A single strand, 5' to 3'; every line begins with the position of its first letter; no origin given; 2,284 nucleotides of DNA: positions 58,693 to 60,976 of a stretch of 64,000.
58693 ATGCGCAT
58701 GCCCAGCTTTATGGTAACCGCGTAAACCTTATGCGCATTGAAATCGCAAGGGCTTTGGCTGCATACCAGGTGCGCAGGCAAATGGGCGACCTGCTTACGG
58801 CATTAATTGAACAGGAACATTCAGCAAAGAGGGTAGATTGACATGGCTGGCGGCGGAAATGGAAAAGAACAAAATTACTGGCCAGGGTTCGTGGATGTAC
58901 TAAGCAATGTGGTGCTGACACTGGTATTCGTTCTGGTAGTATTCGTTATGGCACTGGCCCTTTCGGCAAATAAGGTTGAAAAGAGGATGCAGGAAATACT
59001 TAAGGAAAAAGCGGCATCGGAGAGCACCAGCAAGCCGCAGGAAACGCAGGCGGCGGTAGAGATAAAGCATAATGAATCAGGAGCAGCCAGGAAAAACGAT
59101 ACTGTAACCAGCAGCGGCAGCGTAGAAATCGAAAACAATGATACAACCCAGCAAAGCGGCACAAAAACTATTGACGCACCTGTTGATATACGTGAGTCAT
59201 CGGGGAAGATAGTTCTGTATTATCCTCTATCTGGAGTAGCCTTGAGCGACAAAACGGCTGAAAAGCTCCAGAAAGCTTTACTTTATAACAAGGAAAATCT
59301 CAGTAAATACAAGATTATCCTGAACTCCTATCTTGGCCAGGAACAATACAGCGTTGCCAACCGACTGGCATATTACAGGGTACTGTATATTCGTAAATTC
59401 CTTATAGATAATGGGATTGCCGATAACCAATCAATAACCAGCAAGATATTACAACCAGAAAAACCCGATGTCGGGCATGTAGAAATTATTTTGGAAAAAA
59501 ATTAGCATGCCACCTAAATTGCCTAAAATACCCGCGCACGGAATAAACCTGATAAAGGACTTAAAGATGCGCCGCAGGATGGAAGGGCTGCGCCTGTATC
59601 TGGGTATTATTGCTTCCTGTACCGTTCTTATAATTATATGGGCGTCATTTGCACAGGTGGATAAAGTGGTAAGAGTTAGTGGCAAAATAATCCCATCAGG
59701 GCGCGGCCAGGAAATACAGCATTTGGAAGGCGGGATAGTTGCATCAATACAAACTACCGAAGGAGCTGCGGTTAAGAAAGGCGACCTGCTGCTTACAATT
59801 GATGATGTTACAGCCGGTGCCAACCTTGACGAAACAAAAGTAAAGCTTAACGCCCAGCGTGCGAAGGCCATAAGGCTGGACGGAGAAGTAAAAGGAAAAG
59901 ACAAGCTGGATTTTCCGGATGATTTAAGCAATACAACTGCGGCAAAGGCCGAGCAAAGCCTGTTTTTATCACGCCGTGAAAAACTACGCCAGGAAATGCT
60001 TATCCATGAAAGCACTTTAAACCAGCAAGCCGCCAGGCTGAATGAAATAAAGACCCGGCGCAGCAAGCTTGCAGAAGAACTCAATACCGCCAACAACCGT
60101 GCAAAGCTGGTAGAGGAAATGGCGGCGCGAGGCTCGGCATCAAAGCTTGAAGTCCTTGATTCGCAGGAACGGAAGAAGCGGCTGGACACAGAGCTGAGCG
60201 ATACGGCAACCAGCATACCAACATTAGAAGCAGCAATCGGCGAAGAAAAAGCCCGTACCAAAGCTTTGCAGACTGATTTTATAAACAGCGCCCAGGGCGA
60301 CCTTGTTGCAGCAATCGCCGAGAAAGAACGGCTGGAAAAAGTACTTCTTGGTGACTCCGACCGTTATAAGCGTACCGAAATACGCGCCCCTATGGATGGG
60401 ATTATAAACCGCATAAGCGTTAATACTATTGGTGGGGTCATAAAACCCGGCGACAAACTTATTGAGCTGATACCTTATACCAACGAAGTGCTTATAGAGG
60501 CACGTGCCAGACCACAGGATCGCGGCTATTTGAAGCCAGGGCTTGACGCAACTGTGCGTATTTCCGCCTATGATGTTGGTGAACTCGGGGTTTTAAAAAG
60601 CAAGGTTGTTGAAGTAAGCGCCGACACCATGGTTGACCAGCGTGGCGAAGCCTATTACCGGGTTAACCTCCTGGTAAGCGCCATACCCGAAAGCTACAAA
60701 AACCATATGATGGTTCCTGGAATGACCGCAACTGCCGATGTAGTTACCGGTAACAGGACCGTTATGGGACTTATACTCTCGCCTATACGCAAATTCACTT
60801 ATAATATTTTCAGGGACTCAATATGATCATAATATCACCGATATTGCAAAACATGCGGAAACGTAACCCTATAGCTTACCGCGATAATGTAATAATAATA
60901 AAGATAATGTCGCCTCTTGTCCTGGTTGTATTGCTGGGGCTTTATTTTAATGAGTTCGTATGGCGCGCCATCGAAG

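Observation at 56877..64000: Candidate novel envelope machine: a T1SS-like TolC + HlyD operon in which a MotA/MotB-type proton-channel pair occupies the place of the ABC exporter, next to a giant RTX adhesin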

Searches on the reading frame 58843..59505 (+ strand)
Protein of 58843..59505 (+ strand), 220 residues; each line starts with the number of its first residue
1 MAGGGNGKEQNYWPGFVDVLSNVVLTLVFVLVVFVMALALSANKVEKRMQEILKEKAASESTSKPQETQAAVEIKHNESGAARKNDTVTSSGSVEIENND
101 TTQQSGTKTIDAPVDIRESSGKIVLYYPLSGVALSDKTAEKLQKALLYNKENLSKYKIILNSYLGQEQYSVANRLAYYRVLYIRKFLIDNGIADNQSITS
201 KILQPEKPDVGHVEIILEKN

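Call 3: search_protein_families(library=pfam, proteins=[window:58843-59505:+], max_evalue=1)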
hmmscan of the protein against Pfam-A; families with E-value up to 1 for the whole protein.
window:58843-59505:+ (220 aa): 6 families
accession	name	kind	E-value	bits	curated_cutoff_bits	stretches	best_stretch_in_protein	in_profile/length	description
PF05814.16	Ac76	-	0.015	15.7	22.5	1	20-59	23-62/83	Orf76 (Ac76)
PF22251.1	PFF1_TM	-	0.037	14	32.3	1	25-130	103-208/300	Vacuolar membrane protease, transmembrane domain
PF04145.20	Ctr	-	0.077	14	25.3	1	26-97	30-88/151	Ctr copper transporter family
PF05434.16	Tmemb_9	-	0.097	13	28.6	1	22-82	55-111/145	TMEM9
PF24394.1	TMEM62_C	-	0.16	11.9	21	1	8-70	108-172/225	TMEM62 C-terminal domain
PF24871.1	Piezo_TM1-24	-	0.24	10.3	28.8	1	10-100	282-373/682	Piezo TM1-24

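Call 4: search_protein_families(library=ncbifam, proteins=[window:58843-59505:+], max_evalue=1)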
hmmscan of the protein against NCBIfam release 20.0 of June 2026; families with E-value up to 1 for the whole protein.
window:58843-59505:+ (220 aa): 9 families
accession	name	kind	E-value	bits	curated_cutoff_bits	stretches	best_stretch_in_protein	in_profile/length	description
NF006543.0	PRK09039.1-2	equivalog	2.1e-09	37.6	305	1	8-87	12-94/350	peptidoglycan -binding protein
NF006545.0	PRK09039.1-4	equivalog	1.2e-07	31.7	372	1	8-43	11-46/342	peptidoglycan -binding protein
NF006544.0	PRK09039.1-3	equivalog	1.8e-07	31.1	362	1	8-47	11-50/343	peptidoglycan -binding protein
NF006546.0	PRK09039.1-5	equivalog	2e-07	30.7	615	1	10-48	13-51/343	peptidoglycan -binding protein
NF006542.0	PRK09039.1-1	equivalog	4e-06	26.1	388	1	5-52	8-55/627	peptidoglycan -binding protein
NF042931.1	SAG1386_EF1546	equivalog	0.0031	17.6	80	1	22-102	32-113/158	SAG1386/EF1546 family surface-associated protein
NF006547.1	PRK09040.1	equivalog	0.0038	16.6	194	1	7-60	8-65/213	hypothetical protein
NF047617.1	LIC12077_fam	equivalog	0.042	14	110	1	42-70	30-58/68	LIC12077 family protein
NF050032.1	Rv1733c_fam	subfamily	0.069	13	80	1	23-107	20-99/180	Rv1733c family protein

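Call 23: search_solved_structures(query=A2, max_evalue=10, show_alignments=3)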
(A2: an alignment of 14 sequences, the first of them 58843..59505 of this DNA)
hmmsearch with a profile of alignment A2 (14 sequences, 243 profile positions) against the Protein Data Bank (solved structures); distinct sequences matched with E-value up to 10: 18.
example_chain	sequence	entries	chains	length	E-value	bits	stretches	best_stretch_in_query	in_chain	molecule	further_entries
4g4v_A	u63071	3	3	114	0.033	17.4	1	147-233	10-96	Peptidoglycan-associated lipoprotein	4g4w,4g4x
7jg5_b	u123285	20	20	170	0.036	17.3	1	27-116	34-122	ATP synthase subunit b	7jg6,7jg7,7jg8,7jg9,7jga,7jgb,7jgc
7njk_b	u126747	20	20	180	0.04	17.1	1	27-116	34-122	ATP synthase subunit b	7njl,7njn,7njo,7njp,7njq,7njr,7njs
3lll_A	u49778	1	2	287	0.074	16.3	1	77-234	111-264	Protein kinase C and casein kinase substrate in neurons protein 2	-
7p2y_b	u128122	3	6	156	0.18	15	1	19-152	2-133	ATP synthase subunit b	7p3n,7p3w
9e2v_A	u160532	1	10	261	0.23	14.6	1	92-171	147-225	TraT complement resistance protein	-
9vkp_b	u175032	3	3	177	0.54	13.4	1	21-130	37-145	ATP synthase subunit b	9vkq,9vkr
7dxj_A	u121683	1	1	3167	0.68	13.1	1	52-96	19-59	Huntingtin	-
6n2y_b2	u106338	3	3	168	0.89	12.7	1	23-142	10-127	ATP synthase subunit b | Bacillus PS3 ATP synthase subunit b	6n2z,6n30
6n2y_b1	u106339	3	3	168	0.91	12.7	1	23-167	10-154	ATP synthase subunit b | Bacillus PS3 ATP synthase subunit b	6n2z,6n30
9jc1_A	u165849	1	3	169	0.91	12.7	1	23-142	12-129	ATP synthase subunit b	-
6n2d_b2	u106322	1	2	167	1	12.6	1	23-166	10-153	ATP synthase subunit b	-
9jc1_B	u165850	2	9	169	1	12.5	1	23-166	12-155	ATP synthase subunit b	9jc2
8h93_A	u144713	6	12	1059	2.2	11.4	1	51-191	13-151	NACHT, LRR and PYD domains-containing protein 5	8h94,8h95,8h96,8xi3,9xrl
3lke_A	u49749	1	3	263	2.7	11.1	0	136-197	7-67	Enoyl-CoA hydratase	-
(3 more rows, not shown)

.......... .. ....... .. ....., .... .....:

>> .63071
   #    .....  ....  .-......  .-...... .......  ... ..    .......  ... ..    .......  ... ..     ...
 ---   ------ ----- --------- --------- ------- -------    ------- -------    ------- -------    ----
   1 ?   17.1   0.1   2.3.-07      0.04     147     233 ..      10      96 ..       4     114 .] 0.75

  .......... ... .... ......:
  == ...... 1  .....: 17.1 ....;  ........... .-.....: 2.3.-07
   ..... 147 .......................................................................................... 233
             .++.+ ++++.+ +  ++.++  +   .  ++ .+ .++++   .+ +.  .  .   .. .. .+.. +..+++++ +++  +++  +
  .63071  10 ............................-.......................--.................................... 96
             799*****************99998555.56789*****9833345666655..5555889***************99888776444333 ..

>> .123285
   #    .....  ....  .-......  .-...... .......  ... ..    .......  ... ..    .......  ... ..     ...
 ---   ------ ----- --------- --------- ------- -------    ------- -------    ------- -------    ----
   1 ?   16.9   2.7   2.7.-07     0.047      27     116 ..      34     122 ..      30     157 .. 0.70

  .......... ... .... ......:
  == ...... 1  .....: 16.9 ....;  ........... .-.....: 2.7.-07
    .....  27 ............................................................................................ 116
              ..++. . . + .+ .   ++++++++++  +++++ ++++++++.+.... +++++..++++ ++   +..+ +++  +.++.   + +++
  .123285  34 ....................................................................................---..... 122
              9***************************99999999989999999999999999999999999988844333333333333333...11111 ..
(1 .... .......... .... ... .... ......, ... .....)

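Call 26: find_homologous_proteins(query=window:58843-59505:+, max_evalue=0.001)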
Query window:58843-59505:+ (220 aa): 262 proteins with E <= 0.001 among 607 candidates; the best 120 are listed.
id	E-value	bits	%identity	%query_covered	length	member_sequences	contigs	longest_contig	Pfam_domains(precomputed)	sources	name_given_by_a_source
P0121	1.7e-134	464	100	100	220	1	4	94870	-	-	-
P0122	7.0e-115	400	85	100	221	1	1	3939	-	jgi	jgi:hypothetical protein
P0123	3.1e-113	395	85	100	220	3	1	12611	-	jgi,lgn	jgi:hypothetical protein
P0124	3.9e-111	388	83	100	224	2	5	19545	-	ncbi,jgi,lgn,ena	-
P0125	1.1e-97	344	73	99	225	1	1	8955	-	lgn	-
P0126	1.5e-92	327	69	100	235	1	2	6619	-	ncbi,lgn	-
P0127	4.5e-90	319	69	100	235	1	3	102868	-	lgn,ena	-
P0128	2.6e-83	297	65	98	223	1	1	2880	-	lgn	-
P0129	1.2e-77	279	62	100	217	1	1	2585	-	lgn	-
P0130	5.3e-55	205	54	97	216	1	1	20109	-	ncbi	-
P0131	4.3e-54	202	49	99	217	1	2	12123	-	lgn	-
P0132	1.0e-53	201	53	97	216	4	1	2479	-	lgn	-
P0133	1.1e-51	194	50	97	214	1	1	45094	-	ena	-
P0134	2.5e-51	193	48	99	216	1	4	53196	-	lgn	-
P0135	3.7e-49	186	47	97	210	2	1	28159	-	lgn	-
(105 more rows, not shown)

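Call 33: search_protein_families(library=padloc, proteins=[window:58843-59505:+], max_evalue=1)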
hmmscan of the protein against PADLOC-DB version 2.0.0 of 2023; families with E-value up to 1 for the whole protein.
window:58843-59505:+ (220 aa): 2 families
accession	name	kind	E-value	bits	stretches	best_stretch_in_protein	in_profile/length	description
PDLC00608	ZorB1|ZorB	-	0.0001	19.7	1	8-96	13-107/243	MotB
PDLC00651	ZorB3|ZorB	-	0.00053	17.6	1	7-106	10-104/215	MotB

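Call 38: predict_structure(alignment_id=A3)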
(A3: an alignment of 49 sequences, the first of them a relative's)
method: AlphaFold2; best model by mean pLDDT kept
length: 220 residues; sequences in the alignment: 49
mean_pLDDT: 77.4   pTM: 0.53
mean pLDDT of the five models: 77.4, 77.3, 76.6, 76.0, 75.4
residues with pLDDT >= 90: 104; 70-90: 42; 50-70: 28; < 50: 46
segments of 3 or more residues with pLDDT < 50: 64-106
pLDDT, mean of each block of 10 residues (from residue 1): 53 60 85 90 75 76 48 44 44 40 47 89 94 94 95 92 97 97 97 96 96 95
secondary structure, 60 per line:
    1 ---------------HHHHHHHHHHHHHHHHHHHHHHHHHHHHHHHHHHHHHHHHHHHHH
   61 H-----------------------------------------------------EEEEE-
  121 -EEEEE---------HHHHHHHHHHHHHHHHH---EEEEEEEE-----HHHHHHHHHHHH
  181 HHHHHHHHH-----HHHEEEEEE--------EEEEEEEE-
elements in order: H16-61 E115-119 E122-126 H136-152 E156-163 H169-189 E198-203 E212-219

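Call 42: fold_search(model_id=the predicted structure, library=pdb)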
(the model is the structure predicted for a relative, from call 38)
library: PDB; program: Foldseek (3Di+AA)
matches with E <= 10: 1102; with E <= 0.001: 55
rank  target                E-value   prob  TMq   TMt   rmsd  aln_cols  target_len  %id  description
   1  6qvp_D                3.8e-06  1.00  0.42  0.85   2.4       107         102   20  Crystal structure of the peptidoglycan-binding domain of SiiA from Salmonella enterica (released 2019-08-28)
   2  6qvp_E                4.9e-06  1.00  0.41  0.80   2.6       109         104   19  Crystal structure of the peptidoglycan-binding domain of SiiA from Salmonella enterica (released 2019-08-28)
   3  6qvp_B                6.3e-06  1.00  0.41  0.86   2.2       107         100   19  Crystal structure of the peptidoglycan-binding domain of SiiA from Salmonella enterica (released 2019-08-28)
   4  3td3_D                6.7e-06  1.00  0.38  0.63   2.7       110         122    9  Crystal structure of OmpA-like domain from Acinetobacter baumannii in complex with glycine (released 2011-10-26)
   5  6jfw_A                6.7e-06  1.00  0.39  0.57   6.3       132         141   13  Crystal structure of PA0833 periplasmic domain from Pseudomonas aeruginosa reveals an unexpected enlarged peptidoglyca (released 2019-03-20)
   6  6qvp_A                9.2e-06  1.00  0.40  0.81   2.4       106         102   20  Crystal structure of the peptidoglycan-binding domain of SiiA from Salmonella enterica (released 2019-08-28)
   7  6qvp_C                9.9e-06  1.00  0.39  0.79   2.7       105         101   20  Crystal structure of the peptidoglycan-binding domain of SiiA from Salmonella enterica (released 2019-08-28)
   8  3td3_H                2.4e-05  1.00  0.38  0.64   7.9       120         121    8  Crystal structure of OmpA-like domain from Acinetobacter baumannii in complex with glycine (released 2011-10-26)
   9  3td4_B                2.6e-05  1.00  0.38  0.64   7.9       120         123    8  Crystal structure of OmpA-like domain from Acinetobacter baumannii in complex with diaminopimelate (released 2011-10-26)
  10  3td5_A                3.3e-05  1.00  0.38  0.65   8.0       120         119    8  Crystal structure of OmpA-like domain from Acinetobacter baumannii in complex with L-Ala-gamma-D-Glu-m-DAP-D-Ala-D-Ala (released 2011-10-26)
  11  3oon                  4.3e-05  1.00  0.35  0.60   4.6       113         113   18  The structure of an outer membrance protein from Borrelia burgdorferi B31 (released 2010-09-22)
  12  4g4w                  4.9e-05  1.00  0.37  0.70   2.7       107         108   19  Crystal structure of peptidoglycan-associated lipoprotein from Acinetobacter baumannii (released 2013-07-24)
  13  3khn_B                5.2e-05  1.00  0.35  0.47   4.3       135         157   18  Crystal structure of putative MotB like protein DVU_2228 from Desulfovibrio vulgaris. (released 2009-12-01)
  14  3td3_A                6.3e-05  1.00  0.38  0.64   8.0       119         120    8  Crystal structure of OmpA-like domain from Acinetobacter baumannii in complex with glycine (released 2011-10-26)
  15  2k1s_MODEL_1_A        6.7e-05  1.00  0.38  0.54   3.5       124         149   22  Solution NMR structure of the folded C-terminal fragment of YiaD from Escherichia coli. Northeast Structural G (released 2008-05-13)
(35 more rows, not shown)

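Call 50: find_encoding_contigs(protein=window:58843-59505:+, flank=10000, max_places=8)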
Protein window:58843-59505:+ (220 aa): 5 contigs read that carry it; 5 places shown.
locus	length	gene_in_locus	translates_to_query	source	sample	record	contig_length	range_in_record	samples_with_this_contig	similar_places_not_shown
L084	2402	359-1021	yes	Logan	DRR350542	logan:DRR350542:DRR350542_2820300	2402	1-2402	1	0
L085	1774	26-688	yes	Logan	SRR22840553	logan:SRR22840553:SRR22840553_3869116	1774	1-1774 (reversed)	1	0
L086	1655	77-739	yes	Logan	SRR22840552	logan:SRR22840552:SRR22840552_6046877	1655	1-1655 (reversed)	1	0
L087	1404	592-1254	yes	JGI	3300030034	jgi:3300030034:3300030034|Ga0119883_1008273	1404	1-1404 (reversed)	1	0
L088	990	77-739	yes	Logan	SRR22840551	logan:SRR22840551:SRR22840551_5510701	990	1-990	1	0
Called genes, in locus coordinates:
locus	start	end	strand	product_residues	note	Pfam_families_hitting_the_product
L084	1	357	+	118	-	?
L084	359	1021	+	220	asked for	-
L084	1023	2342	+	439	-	PF25917:BSH_RND (weak), PF25994:HH_AprE, PF26002:Beta-barrel_AprE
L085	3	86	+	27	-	?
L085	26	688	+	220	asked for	-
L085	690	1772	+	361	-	?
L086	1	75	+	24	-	?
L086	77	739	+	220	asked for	-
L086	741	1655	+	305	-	?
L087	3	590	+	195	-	?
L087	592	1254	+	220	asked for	-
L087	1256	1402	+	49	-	?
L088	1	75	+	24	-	?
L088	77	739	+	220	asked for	-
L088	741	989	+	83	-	?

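Call 54: search_solved_structures(query=A3, max_evalue=10, show_alignments=0)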
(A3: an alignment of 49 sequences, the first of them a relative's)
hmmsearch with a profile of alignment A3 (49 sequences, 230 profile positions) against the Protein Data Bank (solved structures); distinct sequences matched with E-value up to 10: 27.
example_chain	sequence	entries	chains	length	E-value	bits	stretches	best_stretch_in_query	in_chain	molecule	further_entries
7njk_b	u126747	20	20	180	0.0083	19.3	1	26-126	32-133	ATP synthase subunit b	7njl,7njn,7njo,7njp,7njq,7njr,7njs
7jg5_b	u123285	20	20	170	0.0092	19.1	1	26-126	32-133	ATP synthase subunit b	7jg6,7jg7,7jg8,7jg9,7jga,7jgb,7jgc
8j0s_b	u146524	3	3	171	0.11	15.6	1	25-145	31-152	ATP synthase subunit b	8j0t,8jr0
6n2y_b1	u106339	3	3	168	0.27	14.3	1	24-149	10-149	ATP synthase subunit b | Bacillus PS3 ATP synthase subunit b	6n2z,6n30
6n2d_b2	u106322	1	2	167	0.31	14.1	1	24-143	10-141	ATP synthase subunit b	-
8vvn_B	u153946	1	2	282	0.32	14.1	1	5-88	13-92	Chemotaxis protein MotB-related protein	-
9jc1_B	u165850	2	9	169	0.32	14.1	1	24-143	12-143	ATP synthase subunit b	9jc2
6n2y_b2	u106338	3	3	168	0.34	14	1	24-142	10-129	ATP synthase subunit b | Bacillus PS3 ATP synthase subunit b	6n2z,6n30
9jc1_A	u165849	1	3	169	0.35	13.9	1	24-142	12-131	ATP synthase subunit b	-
6oqr_X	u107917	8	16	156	0.42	13.7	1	41-126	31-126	ATP synthase subunit b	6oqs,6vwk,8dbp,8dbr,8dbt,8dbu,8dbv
9vkp_b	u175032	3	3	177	0.57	13.2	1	26-119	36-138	ATP synthase subunit b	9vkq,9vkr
8dbw_X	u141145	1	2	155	0.79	12.8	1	40-126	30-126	ATP synthase subunit b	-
5t4o_I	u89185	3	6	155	0.83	12.7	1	40-126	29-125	ATP synthase subunit b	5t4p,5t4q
6oqt_X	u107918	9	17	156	0.84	12.7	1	40-126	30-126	ATP synthase subunit b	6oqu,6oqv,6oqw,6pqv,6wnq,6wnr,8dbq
8rjc_9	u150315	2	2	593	1.1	12.3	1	26-108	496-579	Calnexin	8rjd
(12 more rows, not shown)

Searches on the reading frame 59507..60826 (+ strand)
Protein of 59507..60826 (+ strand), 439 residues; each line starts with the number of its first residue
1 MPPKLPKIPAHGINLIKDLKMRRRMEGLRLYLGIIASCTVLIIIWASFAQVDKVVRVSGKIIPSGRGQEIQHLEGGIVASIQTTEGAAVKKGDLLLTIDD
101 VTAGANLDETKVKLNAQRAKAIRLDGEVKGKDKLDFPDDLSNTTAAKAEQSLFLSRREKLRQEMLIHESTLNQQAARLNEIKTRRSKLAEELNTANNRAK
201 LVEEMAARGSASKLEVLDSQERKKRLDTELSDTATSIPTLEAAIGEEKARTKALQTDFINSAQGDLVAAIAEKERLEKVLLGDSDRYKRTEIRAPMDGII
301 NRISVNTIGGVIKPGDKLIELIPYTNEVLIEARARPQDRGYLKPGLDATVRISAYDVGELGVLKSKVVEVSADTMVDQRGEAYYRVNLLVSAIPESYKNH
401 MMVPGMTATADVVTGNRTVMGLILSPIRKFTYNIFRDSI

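Call 3: search_protein_families(library=pfam, proteins=[window:59507-60826:+], max_evalue=1)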
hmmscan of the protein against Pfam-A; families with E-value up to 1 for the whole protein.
window:59507-60826:+ (439 aa): 4 families
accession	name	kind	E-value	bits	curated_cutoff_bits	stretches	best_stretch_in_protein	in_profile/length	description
PF13437.12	HlyD_3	-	2.7e-16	60.7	22.2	2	292-387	2-90/106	HlyD family secretion protein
PF16576.10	HlyD_D23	-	3.6e-07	30.1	30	1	258-356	78-173/214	Barrel-sandwich domain of CusB or HlyD membrane-fusion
PF13533.13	Biotin_lipoyl_2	-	1.1e-05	25.5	29.8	1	76-99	9-32/32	Biotin-lipoyl like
PF00364.28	Biotin_lipoyl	-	0.0015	18.8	22.1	1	69-98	44-73/73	Biotin-requiring enzyme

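Call 4: search_protein_families(library=ncbifam, proteins=[window:59507-60826:+], max_evalue=1)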
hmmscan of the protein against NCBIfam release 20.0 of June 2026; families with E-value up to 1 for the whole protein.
window:59507-60826:+ (439 aa): 21 families
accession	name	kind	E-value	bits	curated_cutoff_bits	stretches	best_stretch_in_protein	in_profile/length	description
TIGR01843.1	type_I_hlyD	subfamily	6.9e-95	318.5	208.65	1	28-435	4-419/422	HlyD family type I secretion periplasmic adaptor subunit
TIGR00998.1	8a0101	subfamily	1.1e-15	57.4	390.8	1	64-358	39-271/334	EmrA/EmrK family multidrug efflux transporter periplasmic adaptor subunit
TIGR03794.1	NHLM_micro_HlyD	equivalog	5e-14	52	156.2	1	32-372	23-338/421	NHLP bacteriocin system secretion protein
TIGR01730.1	RND_mfp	subfamily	5.1e-13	48.7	94.9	2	259-417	104-249/322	efflux RND transporter periplasmic adaptor subunit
TIGR01000.1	bacteriocin_acc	subfamily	2e-10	40.2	258.85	2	40-119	33-112/457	bacteriocin secretion accessory protein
NF007785.0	PRK10476.1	equivalog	1.6e-08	33.8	376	2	170-352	87-269/347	multidrug transporter subunit MdtN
TIGR00999.1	8a0102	subfamily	3.1e-08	33.1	319.3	1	259-372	60-169/271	CzcB/NccB family metal efflux transporter periplasmic adaptor subunit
NF011715.0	PRK15136.1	equivalog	3.5e-07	29.2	563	2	74-180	68-169/390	multidrug efflux MFS transporter periplasmic adaptor subunit EmrA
NF045904.1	RND-peri-MexE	equivalog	1.7e-06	27.2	714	1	75-143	71-139/390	multidrug efflux RND transporter periplasmic adaptor subunit MexE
NF002939.0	PRK03598.1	equivalog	4.1e-05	22.9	393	1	70-232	47-209/332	secretion protein HlyD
NF000272.2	OqxA_adapt_sub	exception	0.00023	20.2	835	1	76-134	76-134/391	multidrug efflux RND transporter periplasmic adaptor subunit OqxA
NF033138.2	RND-peri-MexC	equivalog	0.00097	18.4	625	1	58-128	55-124/375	MexC family multidrug efflux RND transporter periplasmic adaptor subunit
NF007362.0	PRK09859.1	equivalog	0.018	14.2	738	1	48-117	43-111/385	multidrug transporter subunit MdtE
NF003034.1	PRK03918.1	equivalog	0.024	12.6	700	1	148-254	179-285/878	DNA double-strand break repair ATPase Rad50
NF004547.1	PRK05889.1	equivalog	0.032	14.4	75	0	75-98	47-70/71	biotin/lipoyl-binding carrier protein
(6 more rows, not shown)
